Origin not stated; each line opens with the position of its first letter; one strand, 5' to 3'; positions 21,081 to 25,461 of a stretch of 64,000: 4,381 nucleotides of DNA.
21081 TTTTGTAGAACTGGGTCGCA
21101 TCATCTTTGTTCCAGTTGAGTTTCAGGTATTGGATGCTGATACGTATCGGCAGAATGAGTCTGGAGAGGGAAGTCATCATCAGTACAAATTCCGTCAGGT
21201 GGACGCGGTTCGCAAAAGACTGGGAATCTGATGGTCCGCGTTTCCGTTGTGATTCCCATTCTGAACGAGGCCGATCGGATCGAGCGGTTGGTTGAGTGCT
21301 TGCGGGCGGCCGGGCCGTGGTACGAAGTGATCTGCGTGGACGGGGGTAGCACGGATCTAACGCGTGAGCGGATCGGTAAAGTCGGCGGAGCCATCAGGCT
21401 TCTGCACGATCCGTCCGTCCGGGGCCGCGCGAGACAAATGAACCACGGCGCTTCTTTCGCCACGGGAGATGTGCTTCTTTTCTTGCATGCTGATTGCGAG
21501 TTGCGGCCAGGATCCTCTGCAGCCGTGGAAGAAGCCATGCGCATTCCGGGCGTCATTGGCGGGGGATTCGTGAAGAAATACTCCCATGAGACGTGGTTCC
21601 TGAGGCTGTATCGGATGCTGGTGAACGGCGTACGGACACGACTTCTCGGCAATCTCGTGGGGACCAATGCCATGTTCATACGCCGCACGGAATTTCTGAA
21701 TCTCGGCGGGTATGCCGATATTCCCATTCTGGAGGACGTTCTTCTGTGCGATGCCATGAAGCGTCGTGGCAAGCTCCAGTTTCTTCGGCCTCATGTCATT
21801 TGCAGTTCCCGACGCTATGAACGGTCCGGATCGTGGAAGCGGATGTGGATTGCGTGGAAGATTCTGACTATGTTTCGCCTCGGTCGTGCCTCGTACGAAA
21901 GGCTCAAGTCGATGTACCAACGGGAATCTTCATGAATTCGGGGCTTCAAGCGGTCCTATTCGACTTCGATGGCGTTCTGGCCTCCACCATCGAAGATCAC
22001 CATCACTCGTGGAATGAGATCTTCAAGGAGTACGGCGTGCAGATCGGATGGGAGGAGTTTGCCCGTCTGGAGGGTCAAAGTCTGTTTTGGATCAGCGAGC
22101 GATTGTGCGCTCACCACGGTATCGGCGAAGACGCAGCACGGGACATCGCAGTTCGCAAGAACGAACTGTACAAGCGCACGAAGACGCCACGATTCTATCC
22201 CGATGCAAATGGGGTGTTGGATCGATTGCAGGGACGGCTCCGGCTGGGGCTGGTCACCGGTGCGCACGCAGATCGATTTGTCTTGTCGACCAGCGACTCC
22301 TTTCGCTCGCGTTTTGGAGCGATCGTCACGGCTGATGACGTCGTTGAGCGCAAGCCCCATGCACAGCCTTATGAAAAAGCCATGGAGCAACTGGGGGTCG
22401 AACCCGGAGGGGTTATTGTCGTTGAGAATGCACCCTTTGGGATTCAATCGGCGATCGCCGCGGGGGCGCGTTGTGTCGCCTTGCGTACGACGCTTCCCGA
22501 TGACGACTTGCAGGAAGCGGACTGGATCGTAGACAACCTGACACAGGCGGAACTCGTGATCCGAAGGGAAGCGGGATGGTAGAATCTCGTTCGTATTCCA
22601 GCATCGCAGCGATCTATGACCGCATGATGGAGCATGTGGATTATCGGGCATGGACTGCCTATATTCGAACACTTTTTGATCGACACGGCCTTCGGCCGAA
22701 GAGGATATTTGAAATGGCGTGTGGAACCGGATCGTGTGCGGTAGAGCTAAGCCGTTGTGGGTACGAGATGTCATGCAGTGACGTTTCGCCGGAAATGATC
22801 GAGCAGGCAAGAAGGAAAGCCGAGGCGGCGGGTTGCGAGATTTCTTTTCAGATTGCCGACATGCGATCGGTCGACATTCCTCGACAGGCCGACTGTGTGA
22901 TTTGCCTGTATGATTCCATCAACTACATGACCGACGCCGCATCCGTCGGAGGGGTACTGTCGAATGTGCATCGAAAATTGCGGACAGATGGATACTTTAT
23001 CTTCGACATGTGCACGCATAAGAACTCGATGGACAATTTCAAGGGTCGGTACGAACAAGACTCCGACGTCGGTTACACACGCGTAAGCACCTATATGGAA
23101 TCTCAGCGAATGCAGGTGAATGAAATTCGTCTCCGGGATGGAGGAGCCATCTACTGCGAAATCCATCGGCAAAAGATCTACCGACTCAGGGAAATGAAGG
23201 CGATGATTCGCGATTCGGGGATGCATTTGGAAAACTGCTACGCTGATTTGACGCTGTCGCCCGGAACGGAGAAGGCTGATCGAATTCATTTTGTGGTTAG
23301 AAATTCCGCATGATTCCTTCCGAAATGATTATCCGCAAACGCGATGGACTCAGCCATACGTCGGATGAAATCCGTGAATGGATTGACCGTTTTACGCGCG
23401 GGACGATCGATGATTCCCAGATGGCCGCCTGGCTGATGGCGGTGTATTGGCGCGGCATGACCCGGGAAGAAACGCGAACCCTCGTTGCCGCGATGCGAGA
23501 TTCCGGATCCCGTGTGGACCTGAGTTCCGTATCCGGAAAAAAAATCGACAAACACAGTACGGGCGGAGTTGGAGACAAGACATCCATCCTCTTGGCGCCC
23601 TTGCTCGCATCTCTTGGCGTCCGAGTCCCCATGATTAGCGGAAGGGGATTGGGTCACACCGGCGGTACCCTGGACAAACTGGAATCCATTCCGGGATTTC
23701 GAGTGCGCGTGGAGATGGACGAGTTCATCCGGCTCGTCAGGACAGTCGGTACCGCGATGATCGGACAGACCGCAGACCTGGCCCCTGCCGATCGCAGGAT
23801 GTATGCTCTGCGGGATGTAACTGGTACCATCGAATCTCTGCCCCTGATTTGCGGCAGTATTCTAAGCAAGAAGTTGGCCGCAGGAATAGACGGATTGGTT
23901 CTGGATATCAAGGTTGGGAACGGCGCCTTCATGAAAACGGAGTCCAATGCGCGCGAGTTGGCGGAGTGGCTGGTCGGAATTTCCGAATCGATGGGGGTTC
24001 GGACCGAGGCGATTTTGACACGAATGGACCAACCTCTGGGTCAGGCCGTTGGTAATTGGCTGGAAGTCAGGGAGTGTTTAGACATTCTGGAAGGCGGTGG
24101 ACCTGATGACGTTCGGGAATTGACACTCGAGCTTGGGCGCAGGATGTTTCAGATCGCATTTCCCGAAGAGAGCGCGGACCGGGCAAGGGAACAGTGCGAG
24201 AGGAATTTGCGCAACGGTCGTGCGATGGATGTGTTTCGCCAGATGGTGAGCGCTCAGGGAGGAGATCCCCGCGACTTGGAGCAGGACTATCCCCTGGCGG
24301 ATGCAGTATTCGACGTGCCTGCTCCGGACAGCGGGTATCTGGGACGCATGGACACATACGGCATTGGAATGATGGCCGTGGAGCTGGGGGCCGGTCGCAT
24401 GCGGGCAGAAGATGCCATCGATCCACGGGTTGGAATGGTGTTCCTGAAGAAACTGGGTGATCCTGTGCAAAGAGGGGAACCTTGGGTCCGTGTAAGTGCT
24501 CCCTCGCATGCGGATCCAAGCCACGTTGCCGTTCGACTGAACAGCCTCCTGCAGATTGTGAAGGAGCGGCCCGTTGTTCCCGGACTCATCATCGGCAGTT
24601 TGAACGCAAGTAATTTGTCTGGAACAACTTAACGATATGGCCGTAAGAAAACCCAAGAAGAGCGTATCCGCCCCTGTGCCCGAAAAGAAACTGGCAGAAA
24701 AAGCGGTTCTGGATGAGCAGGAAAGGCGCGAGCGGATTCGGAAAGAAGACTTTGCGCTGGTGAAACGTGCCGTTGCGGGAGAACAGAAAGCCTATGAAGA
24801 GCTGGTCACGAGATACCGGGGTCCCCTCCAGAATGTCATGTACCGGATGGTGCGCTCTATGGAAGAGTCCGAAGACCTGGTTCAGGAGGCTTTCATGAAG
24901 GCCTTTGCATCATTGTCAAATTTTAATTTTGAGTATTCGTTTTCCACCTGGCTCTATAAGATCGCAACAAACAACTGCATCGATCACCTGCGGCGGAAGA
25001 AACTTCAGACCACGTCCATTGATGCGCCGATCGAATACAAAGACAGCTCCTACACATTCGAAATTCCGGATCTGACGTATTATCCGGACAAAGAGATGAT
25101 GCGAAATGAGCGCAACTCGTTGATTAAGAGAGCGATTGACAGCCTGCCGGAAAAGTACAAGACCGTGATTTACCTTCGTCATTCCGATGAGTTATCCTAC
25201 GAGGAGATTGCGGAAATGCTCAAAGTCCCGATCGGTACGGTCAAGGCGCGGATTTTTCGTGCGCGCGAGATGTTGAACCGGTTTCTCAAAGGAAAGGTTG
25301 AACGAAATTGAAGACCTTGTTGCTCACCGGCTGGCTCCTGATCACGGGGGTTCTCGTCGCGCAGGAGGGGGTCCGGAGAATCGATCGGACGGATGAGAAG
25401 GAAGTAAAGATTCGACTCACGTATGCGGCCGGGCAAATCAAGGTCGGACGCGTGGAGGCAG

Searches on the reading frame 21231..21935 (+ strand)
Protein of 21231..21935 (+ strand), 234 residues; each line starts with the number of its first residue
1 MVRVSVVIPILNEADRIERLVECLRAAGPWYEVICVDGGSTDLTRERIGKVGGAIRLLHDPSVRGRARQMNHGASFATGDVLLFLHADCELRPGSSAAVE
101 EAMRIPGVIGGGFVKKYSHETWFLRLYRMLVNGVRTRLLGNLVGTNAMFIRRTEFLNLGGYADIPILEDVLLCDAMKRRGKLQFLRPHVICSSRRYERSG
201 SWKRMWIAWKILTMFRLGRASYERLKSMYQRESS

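Call 52: search_protein_families(library=pfam, proteins=[window:21231-21935:+], max_evalue=0.00001)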
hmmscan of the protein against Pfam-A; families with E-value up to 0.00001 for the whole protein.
window:21231-21935:+ (234 aa): 2 families
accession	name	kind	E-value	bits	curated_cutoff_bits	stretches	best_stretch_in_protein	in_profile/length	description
PF00535.33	Glycos_transf_2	-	2e-23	83.6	23.3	1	5-149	1-159/168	Glycosyl transferase family 2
PF10111.15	Glyco_tranf_2_2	-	1.2e-08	35.3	27.3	1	5-90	1-93/276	Glycosyltransferase like family 2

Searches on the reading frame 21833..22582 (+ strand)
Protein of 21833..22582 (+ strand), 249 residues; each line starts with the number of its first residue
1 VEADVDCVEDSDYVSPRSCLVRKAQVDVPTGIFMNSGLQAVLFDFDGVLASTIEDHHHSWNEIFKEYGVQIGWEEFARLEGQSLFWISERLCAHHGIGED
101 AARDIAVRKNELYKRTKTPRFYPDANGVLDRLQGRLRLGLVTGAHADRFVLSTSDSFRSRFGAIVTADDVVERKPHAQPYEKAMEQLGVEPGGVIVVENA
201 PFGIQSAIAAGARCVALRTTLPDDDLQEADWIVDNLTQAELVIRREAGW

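Call 52: search_protein_families(library=pfam, proteins=[window:21833-22582:+], max_evalue=0.00001)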
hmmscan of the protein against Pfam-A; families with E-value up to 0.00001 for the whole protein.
window:21833-22582:+ (249 aa): 2 families
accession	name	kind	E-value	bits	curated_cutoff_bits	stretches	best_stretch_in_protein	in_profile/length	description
PF13419.12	HAD_2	-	2.5e-27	96.6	23.8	1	41-216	1-177/178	Haloacid dehalogenase-like hydrolase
PF00702.32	Hydrolase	-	9.8e-19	68.9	26.4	1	39-211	2-191/191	haloacid dehalogenase-like hydrolase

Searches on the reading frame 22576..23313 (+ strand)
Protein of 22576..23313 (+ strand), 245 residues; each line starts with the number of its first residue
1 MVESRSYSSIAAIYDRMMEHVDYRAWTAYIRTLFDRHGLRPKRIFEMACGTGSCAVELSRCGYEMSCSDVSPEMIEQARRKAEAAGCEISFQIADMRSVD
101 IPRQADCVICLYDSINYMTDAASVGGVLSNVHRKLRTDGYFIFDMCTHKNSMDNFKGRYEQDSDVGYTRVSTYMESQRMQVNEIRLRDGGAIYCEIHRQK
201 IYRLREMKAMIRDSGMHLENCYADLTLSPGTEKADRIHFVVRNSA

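Call 52: search_protein_families(library=pfam, proteins=[window:22576-23313:+], max_evalue=0.00001)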
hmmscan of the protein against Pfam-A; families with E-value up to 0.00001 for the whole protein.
window:22576-23313:+ (245 aa): 7 families
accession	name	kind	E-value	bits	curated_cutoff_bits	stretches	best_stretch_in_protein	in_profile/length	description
PF13649.12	Methyltransf_25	-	2.3e-17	63.9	27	1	44-139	1-97/97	Methyltransferase domain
PF08241.18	Methyltransf_11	-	7.3e-12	46.2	21.2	1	46-143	2-95/95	Methyltransferase domain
PF13847.12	Methyltransf_31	-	4.7e-10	39.8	27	1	43-164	6-127/145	Methyltransferase domain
PF05401.17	NodS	-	1.5e-08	35.2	24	1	43-145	46-146/201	Nodulation protein S (NodS)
PF01209.24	Ubie_methyltran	-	3.2e-08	33.6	20.1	1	7-160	13-167/233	ubiE/COQ5 methyltransferase family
PF08242.18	Methyltransf_12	-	6.3e-08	33.7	30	1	46-141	2-98/98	Methyltransferase domain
PF13489.12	Methyltransf_23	-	3.2e-07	30.7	27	1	22-147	5-120/164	Methyltransferase domain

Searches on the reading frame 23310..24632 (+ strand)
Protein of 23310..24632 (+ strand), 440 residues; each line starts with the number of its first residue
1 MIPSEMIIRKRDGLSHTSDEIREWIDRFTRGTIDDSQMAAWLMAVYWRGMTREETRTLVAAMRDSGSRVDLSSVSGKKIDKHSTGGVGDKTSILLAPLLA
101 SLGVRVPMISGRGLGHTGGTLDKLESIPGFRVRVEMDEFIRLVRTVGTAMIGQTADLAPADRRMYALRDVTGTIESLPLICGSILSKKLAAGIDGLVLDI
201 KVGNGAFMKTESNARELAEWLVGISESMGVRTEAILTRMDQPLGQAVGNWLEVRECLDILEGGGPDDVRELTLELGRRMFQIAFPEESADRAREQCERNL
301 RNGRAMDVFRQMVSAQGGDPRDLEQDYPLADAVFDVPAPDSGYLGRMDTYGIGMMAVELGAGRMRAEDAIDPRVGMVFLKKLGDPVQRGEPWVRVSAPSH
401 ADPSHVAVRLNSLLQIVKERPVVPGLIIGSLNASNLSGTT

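Call 52: search_protein_families(library=pfam, proteins=[window:23310-24632:+], max_evalue=0.00001)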
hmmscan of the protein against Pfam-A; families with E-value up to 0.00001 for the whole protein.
window:23310-24632:+ (440 aa): 3 families
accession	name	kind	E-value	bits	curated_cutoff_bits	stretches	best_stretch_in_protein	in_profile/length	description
PF00591.27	Glycos_transf_3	-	3.8e-40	138.6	27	1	77-305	3-252/253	Glycosyl transferase family, a/b domain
PF02885.22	Glycos_trans_3N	-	1.6e-19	69.8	26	1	5-66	2-63/63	Glycosyl transferase family, helical bundle domain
PF07831.19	PYNP_C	-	5.2e-18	64.9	27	1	343-413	1-71/75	Pyrimidine nucleoside phosphorylase C-terminal domain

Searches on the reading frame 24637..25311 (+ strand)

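Call 53: search_protein_families(library=pfam, proteins=[window:24637-25311:+], max_evalue=0.00001)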
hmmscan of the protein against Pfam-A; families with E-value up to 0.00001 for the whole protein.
window:24637-25311:+ (224 aa): 4 families
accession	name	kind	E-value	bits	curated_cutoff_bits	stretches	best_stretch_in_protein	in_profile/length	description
PF04542.20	Sigma70_r2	-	9e-20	70.7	24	1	56-122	1-69/71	Sigma-70 region 2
PF08281.18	Sigma70_r4_2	-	4.2e-17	62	25.7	1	163-213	4-54/54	Sigma-70, region 4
PF04545.22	Sigma70_r4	-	2.7e-12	46.4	24.1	1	166-213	1-48/50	Sigma-70, region 4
PF07638.17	Sigma70_ECF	-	4.4e-06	27.1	21.1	1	47-216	13-182/185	ECF sigma factor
